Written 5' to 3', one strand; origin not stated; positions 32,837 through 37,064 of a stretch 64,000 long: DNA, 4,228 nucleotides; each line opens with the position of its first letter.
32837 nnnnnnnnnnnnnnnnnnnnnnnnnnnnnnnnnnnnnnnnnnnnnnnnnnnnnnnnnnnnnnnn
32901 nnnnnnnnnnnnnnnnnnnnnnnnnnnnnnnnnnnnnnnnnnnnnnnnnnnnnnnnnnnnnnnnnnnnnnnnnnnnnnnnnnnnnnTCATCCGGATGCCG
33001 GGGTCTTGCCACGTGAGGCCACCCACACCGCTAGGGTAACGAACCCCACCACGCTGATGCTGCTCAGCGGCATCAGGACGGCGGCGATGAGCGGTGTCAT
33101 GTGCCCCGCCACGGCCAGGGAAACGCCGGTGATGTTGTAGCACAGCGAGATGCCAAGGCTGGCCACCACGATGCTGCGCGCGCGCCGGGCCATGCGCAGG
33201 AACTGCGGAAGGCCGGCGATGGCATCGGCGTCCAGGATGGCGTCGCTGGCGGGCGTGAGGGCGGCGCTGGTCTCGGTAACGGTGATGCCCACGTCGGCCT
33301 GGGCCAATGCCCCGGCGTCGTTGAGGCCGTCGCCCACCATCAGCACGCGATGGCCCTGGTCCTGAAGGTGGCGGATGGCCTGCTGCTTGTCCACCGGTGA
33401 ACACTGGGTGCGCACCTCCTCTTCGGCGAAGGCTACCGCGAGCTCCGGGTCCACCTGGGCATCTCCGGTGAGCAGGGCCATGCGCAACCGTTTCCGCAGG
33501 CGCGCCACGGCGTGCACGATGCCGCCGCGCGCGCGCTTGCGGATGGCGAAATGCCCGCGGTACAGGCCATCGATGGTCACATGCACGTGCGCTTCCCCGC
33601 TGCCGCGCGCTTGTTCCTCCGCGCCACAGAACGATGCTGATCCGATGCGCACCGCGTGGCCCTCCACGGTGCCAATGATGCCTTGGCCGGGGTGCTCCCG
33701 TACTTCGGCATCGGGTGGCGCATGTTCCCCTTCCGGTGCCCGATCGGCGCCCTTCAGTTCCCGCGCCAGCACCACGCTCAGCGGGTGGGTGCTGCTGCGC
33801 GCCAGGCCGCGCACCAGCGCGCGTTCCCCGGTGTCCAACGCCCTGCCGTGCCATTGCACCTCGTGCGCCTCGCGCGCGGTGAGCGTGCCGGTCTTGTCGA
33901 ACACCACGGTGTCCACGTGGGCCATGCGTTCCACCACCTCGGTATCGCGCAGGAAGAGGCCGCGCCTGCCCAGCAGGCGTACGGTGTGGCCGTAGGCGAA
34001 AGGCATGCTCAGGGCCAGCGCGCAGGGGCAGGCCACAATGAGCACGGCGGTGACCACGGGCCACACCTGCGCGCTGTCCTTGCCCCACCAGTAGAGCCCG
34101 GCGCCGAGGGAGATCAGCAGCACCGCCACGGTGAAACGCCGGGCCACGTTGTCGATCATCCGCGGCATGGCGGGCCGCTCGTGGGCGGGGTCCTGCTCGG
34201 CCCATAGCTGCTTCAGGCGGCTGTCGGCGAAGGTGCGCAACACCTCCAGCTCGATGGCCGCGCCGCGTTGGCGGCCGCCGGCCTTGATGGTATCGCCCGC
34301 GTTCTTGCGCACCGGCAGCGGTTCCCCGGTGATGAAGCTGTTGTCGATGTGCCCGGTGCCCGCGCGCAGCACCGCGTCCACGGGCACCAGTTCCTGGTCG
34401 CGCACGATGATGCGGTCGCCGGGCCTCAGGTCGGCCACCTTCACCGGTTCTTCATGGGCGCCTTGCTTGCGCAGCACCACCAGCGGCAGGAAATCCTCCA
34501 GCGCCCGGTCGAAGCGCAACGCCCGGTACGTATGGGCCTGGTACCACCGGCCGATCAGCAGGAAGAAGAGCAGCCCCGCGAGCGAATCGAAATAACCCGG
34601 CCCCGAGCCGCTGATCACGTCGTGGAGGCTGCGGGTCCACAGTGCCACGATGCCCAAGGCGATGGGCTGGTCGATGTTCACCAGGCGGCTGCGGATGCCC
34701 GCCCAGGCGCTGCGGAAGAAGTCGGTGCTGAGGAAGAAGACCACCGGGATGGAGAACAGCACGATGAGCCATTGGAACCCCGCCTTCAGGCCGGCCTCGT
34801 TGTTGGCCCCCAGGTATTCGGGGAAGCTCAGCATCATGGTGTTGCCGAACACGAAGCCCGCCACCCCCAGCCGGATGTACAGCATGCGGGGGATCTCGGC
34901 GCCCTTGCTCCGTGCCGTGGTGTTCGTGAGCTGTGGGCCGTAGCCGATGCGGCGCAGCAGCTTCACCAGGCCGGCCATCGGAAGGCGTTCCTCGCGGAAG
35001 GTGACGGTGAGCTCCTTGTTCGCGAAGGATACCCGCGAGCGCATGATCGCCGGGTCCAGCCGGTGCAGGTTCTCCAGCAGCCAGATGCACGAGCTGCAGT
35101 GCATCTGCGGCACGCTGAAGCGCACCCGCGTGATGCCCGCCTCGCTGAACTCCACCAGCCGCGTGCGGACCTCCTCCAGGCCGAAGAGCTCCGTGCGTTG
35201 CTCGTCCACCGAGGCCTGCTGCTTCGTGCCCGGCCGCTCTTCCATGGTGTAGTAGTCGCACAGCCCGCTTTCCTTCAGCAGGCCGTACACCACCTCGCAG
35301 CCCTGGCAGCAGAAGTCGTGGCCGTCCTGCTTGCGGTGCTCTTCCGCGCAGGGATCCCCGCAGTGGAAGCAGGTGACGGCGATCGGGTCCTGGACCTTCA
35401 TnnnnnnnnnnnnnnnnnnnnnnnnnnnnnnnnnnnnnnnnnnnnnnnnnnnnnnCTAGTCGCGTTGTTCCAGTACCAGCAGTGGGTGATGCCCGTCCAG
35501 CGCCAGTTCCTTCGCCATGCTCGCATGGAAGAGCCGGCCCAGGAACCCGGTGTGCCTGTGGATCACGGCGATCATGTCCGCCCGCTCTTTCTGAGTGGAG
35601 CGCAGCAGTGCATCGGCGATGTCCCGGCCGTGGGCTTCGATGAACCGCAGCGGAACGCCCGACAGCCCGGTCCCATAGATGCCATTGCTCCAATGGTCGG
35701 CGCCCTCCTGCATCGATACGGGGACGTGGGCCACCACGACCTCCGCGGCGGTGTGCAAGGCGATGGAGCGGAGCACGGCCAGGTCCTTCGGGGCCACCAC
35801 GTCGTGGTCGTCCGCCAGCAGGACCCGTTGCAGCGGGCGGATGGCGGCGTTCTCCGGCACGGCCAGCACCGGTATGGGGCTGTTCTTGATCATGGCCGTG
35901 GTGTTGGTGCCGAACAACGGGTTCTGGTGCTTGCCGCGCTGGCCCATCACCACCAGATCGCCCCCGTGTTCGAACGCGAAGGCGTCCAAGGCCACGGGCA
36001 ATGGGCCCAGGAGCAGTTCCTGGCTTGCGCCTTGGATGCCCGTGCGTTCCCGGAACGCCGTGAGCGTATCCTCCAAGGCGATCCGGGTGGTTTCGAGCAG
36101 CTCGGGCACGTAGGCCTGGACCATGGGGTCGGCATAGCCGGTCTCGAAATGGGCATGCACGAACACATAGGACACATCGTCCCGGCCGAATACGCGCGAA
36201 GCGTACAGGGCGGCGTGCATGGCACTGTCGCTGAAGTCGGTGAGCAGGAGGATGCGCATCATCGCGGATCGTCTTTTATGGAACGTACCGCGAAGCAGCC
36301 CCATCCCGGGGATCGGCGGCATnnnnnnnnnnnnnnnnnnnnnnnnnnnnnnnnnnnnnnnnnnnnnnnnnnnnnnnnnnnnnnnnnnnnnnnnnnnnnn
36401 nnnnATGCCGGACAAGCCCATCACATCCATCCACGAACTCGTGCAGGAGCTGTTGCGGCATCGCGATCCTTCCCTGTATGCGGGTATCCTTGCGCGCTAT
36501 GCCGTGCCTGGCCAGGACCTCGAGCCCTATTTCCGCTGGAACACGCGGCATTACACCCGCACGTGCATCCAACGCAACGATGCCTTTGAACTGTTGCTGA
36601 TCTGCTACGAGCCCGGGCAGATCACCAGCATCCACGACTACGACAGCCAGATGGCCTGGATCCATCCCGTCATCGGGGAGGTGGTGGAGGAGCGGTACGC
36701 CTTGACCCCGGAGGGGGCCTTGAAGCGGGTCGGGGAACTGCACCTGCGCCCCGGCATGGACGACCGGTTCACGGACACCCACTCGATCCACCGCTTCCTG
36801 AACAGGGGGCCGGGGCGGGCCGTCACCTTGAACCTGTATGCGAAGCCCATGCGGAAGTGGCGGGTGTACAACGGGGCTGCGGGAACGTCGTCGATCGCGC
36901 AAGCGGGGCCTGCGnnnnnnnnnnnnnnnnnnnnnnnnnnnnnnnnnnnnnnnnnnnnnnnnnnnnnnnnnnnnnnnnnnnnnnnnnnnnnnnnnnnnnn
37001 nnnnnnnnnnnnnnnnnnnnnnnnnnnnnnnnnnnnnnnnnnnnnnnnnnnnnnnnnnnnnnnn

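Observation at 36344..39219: Collapsed FixL-FixJ-FixK-like circuit: heme-PAS-like kinase plus REC-Crp/Fnr hybrid regulator, coupled to a CDO-like cupin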

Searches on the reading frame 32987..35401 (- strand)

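Call 5: search_protein_families(library=pfam, proteins=[window:32987-35401:-], max_evalue=0.01)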
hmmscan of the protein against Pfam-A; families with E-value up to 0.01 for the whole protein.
window:32987-35401:- (804 aa): 4 families
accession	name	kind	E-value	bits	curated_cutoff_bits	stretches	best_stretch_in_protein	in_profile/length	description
PF00122.25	E1-E2_ATPase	-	5.7e-36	124.2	28.1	1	311-479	9-180/181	E1-E2 ATPase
PF00702.32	Hydrolase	-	3e-22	80.4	26.4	1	496-703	1-191/191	haloacid dehalogenase-like hydrolase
PF12156.14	ATPase-cat_bd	-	8.3e-14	52.5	27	1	10-85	1-84/86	Putative metal-binding domain of cation transport ATPase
PF00403.32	HMA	-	0.0017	19.2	24.8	1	95-154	2-61/62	Heavy-metal-associated domain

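Call 6: search_protein_families(library=ncbifam, proteins=[window:32987-35401:-], max_evalue=0.01)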
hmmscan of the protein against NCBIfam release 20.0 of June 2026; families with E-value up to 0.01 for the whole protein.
window:32987-35401:- (804 aa): 24 families
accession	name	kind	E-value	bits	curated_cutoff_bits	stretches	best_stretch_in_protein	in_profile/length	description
TIGR01525.1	ATPase-IB_hvy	subfamily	1e-103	348.1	346.25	1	247-785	5-554/560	heavy metal translocating P-type ATPase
TIGR01511.1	ATPase-IB1_Cu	subfamily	5.2e-91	306.1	397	1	226-785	3-535/542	copper-translocating P-type ATPase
TIGR01512.1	ATPase-IB2_Cd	subfamily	6.6e-86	289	313.5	1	277-782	24-483/494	cadmium family heavy metal-translocating P-type ATPase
NF007952.0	PRK10671.1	equivalog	3.8e-66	223.8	1316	1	96-785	108-825/838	copper-exporting P-type ATPase CopA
NF008262.1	PRK11033.1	equivalog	1.6e-55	188.9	1005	1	278-756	203-692/731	zinc/cadmium/mercury/lead-transporting ATPase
NF033775.1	P_type_ZntA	exception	2.4e-54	184.8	1240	1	277-776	207-712/732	Zn(II)/Cd(II)/Pb(II) translocating P-type ATPase ZntA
TIGR01494.1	ATPase_P-type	subfamily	4.1e-50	170.6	62.3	2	317-532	44-251/478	HAD-IC family P-type ATPase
TIGR01657.1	P-ATPase-V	hypoth_equivalog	6.2e-27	93.6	618.25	3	663-715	782-834/1055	ATP13A2 family polyamine export P-type ATPase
TIGR01647.1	ATPase-IIIA_H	equivalog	2e-26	92.4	615.5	2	319-510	104-300/755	plasma-membrane proton-efflux P-type ATPase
TIGR01497.1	kdpB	equivalog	3.5e-25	88.2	527.9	2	595-726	418-552/675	potassium-transporting ATPase subunit KdpB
TIGR01517.1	ATPase-IIB_Ca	equivalog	4.3e-18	64.9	507.05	2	664-768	608-712/882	calcium-translocating P-type ATPase, PMCA-type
TIGR01524.1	ATPase-IIIB_Mg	equivalog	8.7e-17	60.3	610.75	1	650-771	569-691/867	magnesium-translocating P-type ATPase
NF010609.0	PRK14010.1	equivalog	2.5e-15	55.7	1323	2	624-719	442-539/673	K(+)-transporting ATPase subunit B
TIGR01522.1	ATPase-IIA2_Ca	equivalog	3.7e-15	54.8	798.3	2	654-728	558-633/854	calcium-transporting P-type ATPase, PMR1-type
NF011702.0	PRK15122.1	subfamily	5.1e-14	51.2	975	1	651-724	609-682/907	magnesium-translocating P-type ATPase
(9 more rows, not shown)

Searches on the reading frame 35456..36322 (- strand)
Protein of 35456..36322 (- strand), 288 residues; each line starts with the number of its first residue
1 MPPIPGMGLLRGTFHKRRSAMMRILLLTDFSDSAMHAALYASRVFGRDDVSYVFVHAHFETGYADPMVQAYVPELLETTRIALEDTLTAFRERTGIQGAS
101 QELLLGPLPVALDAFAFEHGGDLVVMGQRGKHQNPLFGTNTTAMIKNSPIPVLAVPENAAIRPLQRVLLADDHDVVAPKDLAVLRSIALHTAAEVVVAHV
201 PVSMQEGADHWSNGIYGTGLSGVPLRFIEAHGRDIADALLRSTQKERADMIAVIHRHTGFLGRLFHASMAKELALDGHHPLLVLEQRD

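Call 5: search_protein_families(library=pfam, proteins=[window:35456-36322:-], max_evalue=0.01)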
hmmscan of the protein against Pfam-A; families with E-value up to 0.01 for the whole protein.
window:35456-36322:- (288 aa): 1 family
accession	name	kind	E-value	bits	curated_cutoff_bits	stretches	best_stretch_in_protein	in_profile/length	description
PF00582.32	Usp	-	1.3e-19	71.6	24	1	22-156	3-141/141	Universal stress protein family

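Call 6: search_protein_families(library=ncbifam, proteins=[window:35456-36322:-], max_evalue=0.01)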
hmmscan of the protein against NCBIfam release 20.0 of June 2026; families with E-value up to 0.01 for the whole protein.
window:35456-36322:- (288 aa): 0 families

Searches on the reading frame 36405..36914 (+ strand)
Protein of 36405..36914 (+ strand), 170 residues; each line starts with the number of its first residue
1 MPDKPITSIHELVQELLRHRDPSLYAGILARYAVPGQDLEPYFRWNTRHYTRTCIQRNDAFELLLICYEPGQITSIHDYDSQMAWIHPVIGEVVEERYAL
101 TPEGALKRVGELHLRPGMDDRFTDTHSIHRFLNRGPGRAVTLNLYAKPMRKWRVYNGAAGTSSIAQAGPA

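Call 5: search_protein_families(library=pfam, proteins=[window:36405-36914:+], max_evalue=0.01)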
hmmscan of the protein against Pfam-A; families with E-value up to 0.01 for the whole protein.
window:36405-36914:+ (170 aa): 1 family
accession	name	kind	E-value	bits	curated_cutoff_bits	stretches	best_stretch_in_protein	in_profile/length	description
PF05995.18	CDO_I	-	1.6e-12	47.8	23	1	8-156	18-168/170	Cysteine dioxygenase type I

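Call 6: search_protein_families(library=ncbifam, proteins=[window:36405-36914:+], max_evalue=0.01)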
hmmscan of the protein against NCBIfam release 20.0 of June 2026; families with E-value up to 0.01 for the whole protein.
window:36405-36914:+ (170 aa): 0 families

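Call 37: search_solved_structures(query=window:36405-36914:+, max_evalue=1, show_alignments=3)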
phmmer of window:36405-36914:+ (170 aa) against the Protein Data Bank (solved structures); distinct sequences matched with E-value up to 1: 22.
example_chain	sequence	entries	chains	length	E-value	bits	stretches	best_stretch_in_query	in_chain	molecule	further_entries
6bgf_A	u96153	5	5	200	5.7e-07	32.9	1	30-158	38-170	Cysteine dioxygenase type 1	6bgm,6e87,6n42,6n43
8vl9_D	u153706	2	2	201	5.8e-07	32.9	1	30-158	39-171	Cysteine dioxygenase type 1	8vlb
2ic1_A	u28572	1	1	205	6.1e-07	32.8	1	30-158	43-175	Cysteine dioxygenase type 1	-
4ysf_A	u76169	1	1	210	1e-06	32.1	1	28-158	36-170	Cysteine dioxygenase type 1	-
4pix_A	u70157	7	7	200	1.5e-06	31.5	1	28-158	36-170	Cysteine dioxygenase type 1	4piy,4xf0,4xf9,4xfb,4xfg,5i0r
6u4s_A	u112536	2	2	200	2.1e-06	31.1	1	27-158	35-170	Cysteine dioxygenase type 1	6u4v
6u4l_A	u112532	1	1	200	2.9e-06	30.6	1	27-158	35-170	Cysteine dioxygenase type 1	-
4yni_A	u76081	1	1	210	5.1e-06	29.8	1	28-158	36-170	Cysteine dioxygenase type 1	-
4ubg_A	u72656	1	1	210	5.2e-06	29.8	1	28-158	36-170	Cysteine dioxygenase type 1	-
2b5h_A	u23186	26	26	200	5.5e-06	29.7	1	28-158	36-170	Cysteine dioxygenase type I | Cysteine dioxygenase type 1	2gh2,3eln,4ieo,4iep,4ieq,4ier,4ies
2atf_A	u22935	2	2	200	5.5e-06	29.7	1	28-158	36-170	Cysteine dioxygenase type I | Cysteine dioxygenase type 1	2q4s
4yyo_A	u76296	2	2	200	6.8e-06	29.4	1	28-156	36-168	Cysteine dioxygenase type 1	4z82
5efu_A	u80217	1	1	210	7e-06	29.4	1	28-158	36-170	Cysteine dioxygenase type 1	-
9t7v_A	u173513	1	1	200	7e-06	29.4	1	30-156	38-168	Cysteine dioxygenase type 1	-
6bpr_A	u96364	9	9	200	7.8e-06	29.2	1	30-157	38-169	Cysteine dioxygenase type 1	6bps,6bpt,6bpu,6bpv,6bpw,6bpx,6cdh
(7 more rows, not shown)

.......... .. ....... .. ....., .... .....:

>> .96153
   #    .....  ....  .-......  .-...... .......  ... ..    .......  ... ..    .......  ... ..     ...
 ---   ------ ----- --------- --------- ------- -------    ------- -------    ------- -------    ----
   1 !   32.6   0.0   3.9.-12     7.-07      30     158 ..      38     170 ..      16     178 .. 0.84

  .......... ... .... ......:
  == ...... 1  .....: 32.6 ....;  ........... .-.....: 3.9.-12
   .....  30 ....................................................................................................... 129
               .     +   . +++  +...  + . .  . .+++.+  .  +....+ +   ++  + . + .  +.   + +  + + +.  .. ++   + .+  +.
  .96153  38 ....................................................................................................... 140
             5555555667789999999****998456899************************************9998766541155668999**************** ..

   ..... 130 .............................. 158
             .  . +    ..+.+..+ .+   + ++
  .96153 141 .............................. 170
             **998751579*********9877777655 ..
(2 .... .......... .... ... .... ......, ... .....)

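Call 56: find_homologous_proteins(query=window:36405-36914:+, max_evalue=0.00001)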
Query window:36405-36914:+ (170 aa): 238 proteins with E <= 0.00001 among 293 candidates; the best 120 are listed.
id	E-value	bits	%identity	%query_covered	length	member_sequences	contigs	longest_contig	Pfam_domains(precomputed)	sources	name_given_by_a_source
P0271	1.5e-113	395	100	100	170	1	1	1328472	PF05995.19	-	-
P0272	1.6e-82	294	74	100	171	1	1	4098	PF05995.19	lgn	-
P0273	2.2e-80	287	73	99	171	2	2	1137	PF05995.19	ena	-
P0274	4.4e-80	286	73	99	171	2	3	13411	PF05995.19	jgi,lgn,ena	-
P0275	5.0e-80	286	76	96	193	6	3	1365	PF05995.19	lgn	-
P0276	6.1e-80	285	72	99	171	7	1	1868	PF05995.19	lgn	-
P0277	1.5e-79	284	73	99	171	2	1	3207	PF05995.19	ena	-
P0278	1.5e-78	281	72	99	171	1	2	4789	PF05995.19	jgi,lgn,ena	-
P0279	3.5e-78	280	73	99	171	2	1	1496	PF05995.19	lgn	-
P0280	1.5e-77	277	72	97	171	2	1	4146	PF05995.19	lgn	-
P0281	4.8e-77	276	72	99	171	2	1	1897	PF05995.19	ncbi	-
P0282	7.5e-77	275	73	97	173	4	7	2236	PF05995.19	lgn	-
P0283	1.9e-76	274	72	98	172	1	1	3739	PF05995.19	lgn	-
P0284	2.0e-76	274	70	99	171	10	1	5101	PF05995.19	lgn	-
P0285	2.5e-76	274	70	99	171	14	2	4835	PF05995.19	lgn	-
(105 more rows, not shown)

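Call 71: predict_structure(alignment_id=A2)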
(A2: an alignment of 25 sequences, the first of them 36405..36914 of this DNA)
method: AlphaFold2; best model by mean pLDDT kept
length: 170 residues; sequences in the alignment: 25
mean_pLDDT: 85.2   pTM: 0.81
mean pLDDT of the five models: 85.2, 83.5, 83.0, 81.5, 80.3
residues with pLDDT >= 90: 75; 70-90: 74; 50-70: 19; < 50: 2
segments of 3 or more residues with pLDDT < 50: none
pLDDT, mean of each block of 10 residues (from residue 1): 79 93 88 78 94 92 95 87 86 91 87 82 68 94 86 76 73
secondary structure, 60 per line:
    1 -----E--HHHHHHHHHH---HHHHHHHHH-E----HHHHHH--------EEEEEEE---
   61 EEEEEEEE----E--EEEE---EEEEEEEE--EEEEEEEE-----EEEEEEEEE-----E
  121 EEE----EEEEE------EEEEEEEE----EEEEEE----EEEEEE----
elements in order: H9-18 H22-30 H37-42 E51-57 E61-68 E76-79 E83-90 E93-100 E106-114 E120-123 E128-132 E139-146 E151-156 E161-166

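Call 74: fold_search(model_id=the predicted structure, library=pdb)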
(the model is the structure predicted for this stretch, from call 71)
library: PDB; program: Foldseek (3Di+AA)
matches with E <= 10: 1854; with E <= 0.001: 540
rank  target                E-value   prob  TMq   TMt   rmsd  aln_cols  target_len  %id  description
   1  4z82                  5.9e-14  1.00  0.83  0.76   2.6       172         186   22  Cysteine bound rat cysteine dioxygenase C164S variant at pH 8.1 (released 2016-06-01)
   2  6u4l                  7.4e-14  1.00  0.83  0.78   2.6       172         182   22  cysteine dioxygenase variant - C93E (released 2020-07-08)
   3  4xfa                  1.4e-13  1.00  0.83  0.76   2.5       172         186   21  cysteine dioxygenase variant - Y157F at pH 8.0 in complex with homocysteine (released 2016-02-24)
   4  3eln                  1.4e-13  1.00  0.84  0.77   2.3       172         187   21  A Putative Fe2+-bound Persulfenate Intermediate in Cysteine Dioxygenase (released 2008-10-21)
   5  2atf                  3.5e-13  1.00  0.83  0.76   2.5       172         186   21  X-RAY STRUCTURE OF cysteine dioxygenase type I FROM MUS MUSCULUS MM.241056 (released 2005-10-18)
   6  5ezw                  4.9e-13  1.00  0.83  0.76   2.5       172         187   21  Thiosulfate bound rat cysteine dioxygenase Y157H variant (released 2016-11-09)
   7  4pix                  6.4e-13  1.00  0.84  0.78   2.3       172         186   22  Unliganded Cysteine Dioxygenase C93A variant at pH 6.2 (released 2016-02-17)
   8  4ubh                  6.4e-13  1.00  0.85  0.77   2.3       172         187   20  Resting state of rat cysteine dioxygenase Y157F variant (released 2015-02-11)
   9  4ysf                  6.4e-13  1.00  0.83  0.76   2.5       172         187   22  Resting state of rat cysteine dioxygenase H155N variant (released 2016-07-20)
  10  4ubg                  8.0e-13  1.00  0.85  0.78   2.3       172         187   20  Resting state of rat cysteine dioxygenase C93G variant (released 2014-11-26)
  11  5fdb                  8.5e-13  1.00  0.85  0.78   2.2       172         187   20  Iron free rat cysteine dioxygenase R60QC164R variant (released 2016-12-21)
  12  6u4s                  9.4e-13  1.00  0.84  0.77   2.6       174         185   21  wild type cysteine dioxygenase (released 2020-07-08)
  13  4yyo                  1.2e-12  1.00  0.85  0.77   2.3       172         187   20  Resting state of rat cysteine dioxygenase C164S variant (released 2016-06-01)
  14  5efu                  1.5e-12  1.00  0.84  0.77   2.4       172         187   21  Resting state of rat cysteine dioxygenase H155Q variant (released 2016-10-26)
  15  6e87                  1.8e-12  1.00  0.84  0.77   2.4       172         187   21  Crystal structure of ferrous form of the crosslinked human cysteine dioxygenase in the anaerobic condition (released 2019-04-17)
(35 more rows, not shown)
